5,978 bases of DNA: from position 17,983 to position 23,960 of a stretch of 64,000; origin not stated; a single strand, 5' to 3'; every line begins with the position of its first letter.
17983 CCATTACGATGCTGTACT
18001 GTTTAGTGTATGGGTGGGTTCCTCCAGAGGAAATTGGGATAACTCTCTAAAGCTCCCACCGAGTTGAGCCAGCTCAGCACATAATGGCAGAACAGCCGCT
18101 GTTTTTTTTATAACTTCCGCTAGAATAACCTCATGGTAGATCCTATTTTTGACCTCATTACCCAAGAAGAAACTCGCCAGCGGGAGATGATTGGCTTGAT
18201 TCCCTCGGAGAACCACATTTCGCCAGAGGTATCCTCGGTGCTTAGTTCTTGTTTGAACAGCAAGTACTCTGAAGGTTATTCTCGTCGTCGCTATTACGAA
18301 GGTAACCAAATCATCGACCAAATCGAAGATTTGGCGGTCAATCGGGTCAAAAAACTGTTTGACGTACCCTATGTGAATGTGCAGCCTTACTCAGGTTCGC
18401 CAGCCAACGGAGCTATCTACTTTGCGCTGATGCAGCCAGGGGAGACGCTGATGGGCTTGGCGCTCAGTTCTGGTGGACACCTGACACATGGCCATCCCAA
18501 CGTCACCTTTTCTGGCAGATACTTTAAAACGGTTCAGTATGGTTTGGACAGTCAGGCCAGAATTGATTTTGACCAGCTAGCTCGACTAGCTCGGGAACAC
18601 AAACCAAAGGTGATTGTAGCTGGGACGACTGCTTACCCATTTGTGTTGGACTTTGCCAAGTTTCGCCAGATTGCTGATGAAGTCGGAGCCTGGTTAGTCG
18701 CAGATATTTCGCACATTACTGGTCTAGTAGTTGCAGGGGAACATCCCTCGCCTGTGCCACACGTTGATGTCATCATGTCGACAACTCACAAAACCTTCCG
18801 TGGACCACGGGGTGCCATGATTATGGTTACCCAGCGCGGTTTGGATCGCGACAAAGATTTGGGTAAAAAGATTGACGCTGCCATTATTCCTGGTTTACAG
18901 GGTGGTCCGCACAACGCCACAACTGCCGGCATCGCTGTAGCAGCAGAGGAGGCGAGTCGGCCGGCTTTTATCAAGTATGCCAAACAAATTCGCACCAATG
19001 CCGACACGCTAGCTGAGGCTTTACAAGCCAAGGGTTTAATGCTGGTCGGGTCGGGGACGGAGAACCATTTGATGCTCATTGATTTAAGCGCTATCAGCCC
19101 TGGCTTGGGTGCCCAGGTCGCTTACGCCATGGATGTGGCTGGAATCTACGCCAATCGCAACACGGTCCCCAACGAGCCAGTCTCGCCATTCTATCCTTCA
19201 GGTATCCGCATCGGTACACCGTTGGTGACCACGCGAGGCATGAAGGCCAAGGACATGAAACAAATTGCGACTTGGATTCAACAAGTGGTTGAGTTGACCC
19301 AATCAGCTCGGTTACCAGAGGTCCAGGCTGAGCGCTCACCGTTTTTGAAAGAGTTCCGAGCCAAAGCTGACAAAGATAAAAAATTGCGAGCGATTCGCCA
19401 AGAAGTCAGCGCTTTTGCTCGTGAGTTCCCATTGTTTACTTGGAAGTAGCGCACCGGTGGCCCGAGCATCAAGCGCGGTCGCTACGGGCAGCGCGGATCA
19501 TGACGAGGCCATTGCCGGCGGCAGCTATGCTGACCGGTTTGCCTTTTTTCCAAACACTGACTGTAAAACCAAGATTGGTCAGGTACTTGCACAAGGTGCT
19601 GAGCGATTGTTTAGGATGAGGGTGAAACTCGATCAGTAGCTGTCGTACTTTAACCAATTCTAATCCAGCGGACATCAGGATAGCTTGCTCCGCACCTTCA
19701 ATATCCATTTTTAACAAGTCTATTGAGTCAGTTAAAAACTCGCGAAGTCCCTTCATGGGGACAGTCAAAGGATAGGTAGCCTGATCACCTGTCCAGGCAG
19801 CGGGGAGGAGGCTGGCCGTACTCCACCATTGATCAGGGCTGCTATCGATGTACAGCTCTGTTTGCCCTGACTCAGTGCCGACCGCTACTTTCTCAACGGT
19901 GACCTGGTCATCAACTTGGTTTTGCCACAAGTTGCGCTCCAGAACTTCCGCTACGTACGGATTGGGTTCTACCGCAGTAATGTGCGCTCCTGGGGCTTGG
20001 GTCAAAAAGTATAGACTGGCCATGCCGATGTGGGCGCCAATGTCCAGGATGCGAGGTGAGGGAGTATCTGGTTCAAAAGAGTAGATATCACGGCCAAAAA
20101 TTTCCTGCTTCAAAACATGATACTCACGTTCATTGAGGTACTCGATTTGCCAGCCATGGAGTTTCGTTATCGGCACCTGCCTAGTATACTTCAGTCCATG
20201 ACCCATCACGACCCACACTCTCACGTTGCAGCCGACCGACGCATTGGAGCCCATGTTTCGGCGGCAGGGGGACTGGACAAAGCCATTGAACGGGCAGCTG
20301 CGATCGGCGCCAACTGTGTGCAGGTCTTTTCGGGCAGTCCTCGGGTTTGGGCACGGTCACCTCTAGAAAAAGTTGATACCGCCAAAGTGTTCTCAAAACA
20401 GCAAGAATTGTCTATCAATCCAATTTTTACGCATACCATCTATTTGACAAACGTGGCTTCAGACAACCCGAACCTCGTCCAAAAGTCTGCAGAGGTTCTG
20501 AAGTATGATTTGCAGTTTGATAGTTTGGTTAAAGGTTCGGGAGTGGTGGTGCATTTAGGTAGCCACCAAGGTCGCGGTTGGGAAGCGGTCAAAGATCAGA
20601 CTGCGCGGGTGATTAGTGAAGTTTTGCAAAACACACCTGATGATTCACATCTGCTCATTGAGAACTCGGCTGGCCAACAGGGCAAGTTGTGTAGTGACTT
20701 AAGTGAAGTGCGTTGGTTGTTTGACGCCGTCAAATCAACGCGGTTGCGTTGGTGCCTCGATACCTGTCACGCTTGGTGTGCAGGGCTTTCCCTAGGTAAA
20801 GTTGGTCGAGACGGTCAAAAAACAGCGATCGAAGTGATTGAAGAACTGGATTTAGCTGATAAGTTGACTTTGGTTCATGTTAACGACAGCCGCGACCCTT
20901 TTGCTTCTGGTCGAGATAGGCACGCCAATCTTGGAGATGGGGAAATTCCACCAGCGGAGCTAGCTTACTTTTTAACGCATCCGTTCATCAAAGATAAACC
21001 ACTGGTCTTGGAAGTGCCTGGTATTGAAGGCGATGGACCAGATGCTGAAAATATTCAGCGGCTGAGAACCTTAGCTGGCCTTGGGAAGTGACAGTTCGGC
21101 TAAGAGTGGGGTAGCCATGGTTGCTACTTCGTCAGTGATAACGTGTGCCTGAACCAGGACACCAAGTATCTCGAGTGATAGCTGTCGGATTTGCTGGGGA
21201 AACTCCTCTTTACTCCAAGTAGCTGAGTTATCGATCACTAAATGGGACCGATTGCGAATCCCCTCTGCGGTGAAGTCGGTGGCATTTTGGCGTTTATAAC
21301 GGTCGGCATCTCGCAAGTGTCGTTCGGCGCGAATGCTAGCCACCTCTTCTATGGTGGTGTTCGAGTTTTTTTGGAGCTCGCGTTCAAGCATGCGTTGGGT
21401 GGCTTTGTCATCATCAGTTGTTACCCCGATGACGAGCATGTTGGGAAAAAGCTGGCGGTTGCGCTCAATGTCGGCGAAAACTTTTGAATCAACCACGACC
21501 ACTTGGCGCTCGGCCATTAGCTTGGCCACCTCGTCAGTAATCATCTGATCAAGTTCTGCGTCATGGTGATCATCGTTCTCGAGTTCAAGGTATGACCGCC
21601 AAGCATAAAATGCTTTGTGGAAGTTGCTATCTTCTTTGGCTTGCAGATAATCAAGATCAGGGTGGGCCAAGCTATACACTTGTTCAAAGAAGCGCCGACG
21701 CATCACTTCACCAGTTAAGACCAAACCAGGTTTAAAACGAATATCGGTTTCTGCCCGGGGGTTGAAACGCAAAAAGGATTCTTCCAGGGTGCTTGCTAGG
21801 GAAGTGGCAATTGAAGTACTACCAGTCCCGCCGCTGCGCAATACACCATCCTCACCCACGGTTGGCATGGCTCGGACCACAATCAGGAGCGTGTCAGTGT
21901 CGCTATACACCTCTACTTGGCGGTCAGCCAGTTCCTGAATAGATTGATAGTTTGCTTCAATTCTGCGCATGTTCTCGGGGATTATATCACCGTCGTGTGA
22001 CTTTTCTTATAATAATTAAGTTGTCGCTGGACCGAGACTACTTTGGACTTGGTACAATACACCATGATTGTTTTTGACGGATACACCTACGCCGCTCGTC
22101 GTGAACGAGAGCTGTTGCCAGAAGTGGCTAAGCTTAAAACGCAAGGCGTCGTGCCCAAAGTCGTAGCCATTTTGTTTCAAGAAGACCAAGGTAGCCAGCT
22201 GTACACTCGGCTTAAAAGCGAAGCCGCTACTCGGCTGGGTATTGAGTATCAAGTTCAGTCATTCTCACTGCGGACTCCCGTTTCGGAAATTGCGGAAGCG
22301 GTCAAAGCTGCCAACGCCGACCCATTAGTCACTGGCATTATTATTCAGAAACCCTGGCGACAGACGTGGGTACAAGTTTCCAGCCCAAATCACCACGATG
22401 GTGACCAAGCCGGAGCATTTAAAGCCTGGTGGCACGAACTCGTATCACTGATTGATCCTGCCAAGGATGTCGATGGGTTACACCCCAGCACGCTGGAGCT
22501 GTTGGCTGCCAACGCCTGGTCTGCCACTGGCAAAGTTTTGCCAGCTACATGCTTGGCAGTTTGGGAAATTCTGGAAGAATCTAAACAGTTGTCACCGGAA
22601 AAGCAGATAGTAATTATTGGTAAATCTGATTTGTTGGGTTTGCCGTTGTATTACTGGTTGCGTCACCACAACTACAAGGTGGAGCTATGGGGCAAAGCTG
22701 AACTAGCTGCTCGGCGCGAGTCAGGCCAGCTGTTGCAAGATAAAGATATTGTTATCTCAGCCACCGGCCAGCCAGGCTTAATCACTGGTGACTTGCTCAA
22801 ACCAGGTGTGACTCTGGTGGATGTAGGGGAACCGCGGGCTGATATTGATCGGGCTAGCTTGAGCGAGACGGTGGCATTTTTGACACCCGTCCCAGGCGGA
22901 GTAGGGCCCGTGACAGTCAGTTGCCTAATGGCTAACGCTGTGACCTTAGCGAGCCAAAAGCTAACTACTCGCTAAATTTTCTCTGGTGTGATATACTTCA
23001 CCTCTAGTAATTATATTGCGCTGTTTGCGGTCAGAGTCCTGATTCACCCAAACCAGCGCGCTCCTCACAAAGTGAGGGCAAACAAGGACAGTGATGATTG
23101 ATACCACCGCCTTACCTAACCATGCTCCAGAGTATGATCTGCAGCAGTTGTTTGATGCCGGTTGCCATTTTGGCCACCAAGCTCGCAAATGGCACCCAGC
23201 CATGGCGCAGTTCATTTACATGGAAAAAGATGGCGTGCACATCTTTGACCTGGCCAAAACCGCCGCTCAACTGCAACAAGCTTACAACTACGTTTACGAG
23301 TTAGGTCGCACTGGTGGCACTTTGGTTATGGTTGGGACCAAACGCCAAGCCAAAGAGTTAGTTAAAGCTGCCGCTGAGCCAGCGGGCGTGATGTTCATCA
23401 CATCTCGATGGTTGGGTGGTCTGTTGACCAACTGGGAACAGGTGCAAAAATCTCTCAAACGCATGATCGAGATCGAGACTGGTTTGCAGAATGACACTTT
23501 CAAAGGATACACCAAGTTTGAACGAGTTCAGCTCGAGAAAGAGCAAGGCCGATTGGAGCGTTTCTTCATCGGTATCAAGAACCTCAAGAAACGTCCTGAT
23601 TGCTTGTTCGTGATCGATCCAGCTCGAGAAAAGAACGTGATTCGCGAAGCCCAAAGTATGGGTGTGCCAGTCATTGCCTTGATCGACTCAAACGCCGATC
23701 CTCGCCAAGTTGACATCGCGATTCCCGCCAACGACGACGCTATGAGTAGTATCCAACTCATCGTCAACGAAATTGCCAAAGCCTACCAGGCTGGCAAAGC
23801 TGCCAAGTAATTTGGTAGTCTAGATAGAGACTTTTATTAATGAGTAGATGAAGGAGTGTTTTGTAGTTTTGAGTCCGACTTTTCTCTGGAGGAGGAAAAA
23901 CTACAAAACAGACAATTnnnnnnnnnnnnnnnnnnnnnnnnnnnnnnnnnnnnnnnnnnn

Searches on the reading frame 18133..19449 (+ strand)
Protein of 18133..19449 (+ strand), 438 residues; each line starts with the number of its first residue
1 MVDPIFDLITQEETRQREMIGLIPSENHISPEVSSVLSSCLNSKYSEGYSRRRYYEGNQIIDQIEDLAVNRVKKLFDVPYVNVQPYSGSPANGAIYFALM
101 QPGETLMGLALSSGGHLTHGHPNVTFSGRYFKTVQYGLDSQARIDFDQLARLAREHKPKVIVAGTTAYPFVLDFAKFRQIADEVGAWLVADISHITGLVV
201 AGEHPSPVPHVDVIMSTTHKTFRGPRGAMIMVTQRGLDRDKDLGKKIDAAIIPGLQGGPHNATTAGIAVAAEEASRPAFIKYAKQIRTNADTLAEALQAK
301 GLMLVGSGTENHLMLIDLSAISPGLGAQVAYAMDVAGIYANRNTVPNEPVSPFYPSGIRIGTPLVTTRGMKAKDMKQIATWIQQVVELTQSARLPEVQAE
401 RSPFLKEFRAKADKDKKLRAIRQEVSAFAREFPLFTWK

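Call 64: search_protein_families(library=pfam, proteins=[window:18133-19449:+], max_evalue=0.0001)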
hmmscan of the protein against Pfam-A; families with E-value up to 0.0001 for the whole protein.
window:18133-19449:+ (438 aa): 2 families
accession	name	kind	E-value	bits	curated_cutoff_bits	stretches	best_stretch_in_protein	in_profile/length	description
PF00464.25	SHMT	-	8.7e-139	463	27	1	5-382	8-399/399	Serine hydroxymethyltransferase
PF00155.27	Aminotran_1_2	-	6.3e-06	26.1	19.7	1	78-366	64-350/361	Aminotransferase class I and II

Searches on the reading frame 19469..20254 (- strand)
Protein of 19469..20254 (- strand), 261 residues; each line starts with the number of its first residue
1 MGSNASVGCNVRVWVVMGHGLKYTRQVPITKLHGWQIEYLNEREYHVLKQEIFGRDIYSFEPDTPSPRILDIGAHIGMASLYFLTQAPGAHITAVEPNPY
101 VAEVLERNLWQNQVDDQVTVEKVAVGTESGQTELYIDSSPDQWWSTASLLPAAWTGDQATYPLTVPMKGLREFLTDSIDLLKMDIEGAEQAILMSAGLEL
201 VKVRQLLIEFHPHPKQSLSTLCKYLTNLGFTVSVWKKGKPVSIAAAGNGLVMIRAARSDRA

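Call 64: search_protein_families(library=pfam, proteins=[window:19469-20254:-], max_evalue=0.0001)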
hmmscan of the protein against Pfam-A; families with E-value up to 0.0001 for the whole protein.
window:19469-20254:- (261 aa): 1 family
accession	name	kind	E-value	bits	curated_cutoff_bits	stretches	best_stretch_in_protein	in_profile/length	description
PF05050.19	Methyltransf_21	-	1.5e-17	64.7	22.7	1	71-230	1-171/173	Methyltransferase FkbM domain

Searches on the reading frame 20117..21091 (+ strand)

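Call 64: search_protein_families(library=pfam, proteins=[window:20117-21091:+], max_evalue=0.0001)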
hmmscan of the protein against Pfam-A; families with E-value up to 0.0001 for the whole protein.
window:20117-21091:+ (324 aa): 1 family
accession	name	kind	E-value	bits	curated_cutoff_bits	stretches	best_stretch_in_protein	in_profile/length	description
PF01261.30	AP_endonuc_2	-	1.5e-29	103.9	31.1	1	57-314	1-244/249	Xylose isomerase-like TIM barrel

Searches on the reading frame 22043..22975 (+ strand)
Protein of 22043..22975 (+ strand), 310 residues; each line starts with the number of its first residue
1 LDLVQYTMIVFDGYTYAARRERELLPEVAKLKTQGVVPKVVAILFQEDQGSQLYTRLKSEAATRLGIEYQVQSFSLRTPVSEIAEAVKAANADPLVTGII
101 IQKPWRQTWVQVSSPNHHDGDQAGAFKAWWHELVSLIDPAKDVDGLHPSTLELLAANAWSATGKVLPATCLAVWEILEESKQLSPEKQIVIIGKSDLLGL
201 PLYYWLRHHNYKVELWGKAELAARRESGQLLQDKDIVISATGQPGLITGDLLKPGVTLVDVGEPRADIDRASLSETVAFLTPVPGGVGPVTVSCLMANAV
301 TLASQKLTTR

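Call 65: search_protein_families(library=pfam, proteins=[window:22043-22975:+], max_evalue=0.0001)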
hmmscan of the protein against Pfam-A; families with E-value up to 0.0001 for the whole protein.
window:22043-22975:+ (310 aa): 2 families
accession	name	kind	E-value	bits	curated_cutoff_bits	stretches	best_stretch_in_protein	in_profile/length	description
PF02882.25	THF_DHG_CYH_C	-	1e-29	103.3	27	1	162-305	12-158/160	Tetrahydrofolate dehydrogenase/cyclohydrolase, NAD(P)-binding domain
PF00763.28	THF_DHG_CYH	-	6e-19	68.8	32.8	1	12-107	2-97/115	Tetrahydrofolate dehydrogenase/cyclohydrolase, catalytic domain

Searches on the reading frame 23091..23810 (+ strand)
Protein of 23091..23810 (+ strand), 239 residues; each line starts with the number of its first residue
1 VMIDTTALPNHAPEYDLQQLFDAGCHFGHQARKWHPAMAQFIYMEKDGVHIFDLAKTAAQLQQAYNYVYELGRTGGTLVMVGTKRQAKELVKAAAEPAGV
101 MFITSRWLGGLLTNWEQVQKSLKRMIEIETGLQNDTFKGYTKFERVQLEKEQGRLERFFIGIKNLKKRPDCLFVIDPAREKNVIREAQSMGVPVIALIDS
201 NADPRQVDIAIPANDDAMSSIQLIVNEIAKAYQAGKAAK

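Call 65: search_protein_families(library=pfam, proteins=[window:23091-23810:+], max_evalue=0.0001)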
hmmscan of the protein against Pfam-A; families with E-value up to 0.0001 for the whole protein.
window:23091-23810:+ (239 aa): 1 family
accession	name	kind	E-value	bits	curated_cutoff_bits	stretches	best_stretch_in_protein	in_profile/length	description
PF00318.25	Ribosomal_S2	-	3.2e-80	268.9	26.1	1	20-235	1-216/216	Ribosomal protein S2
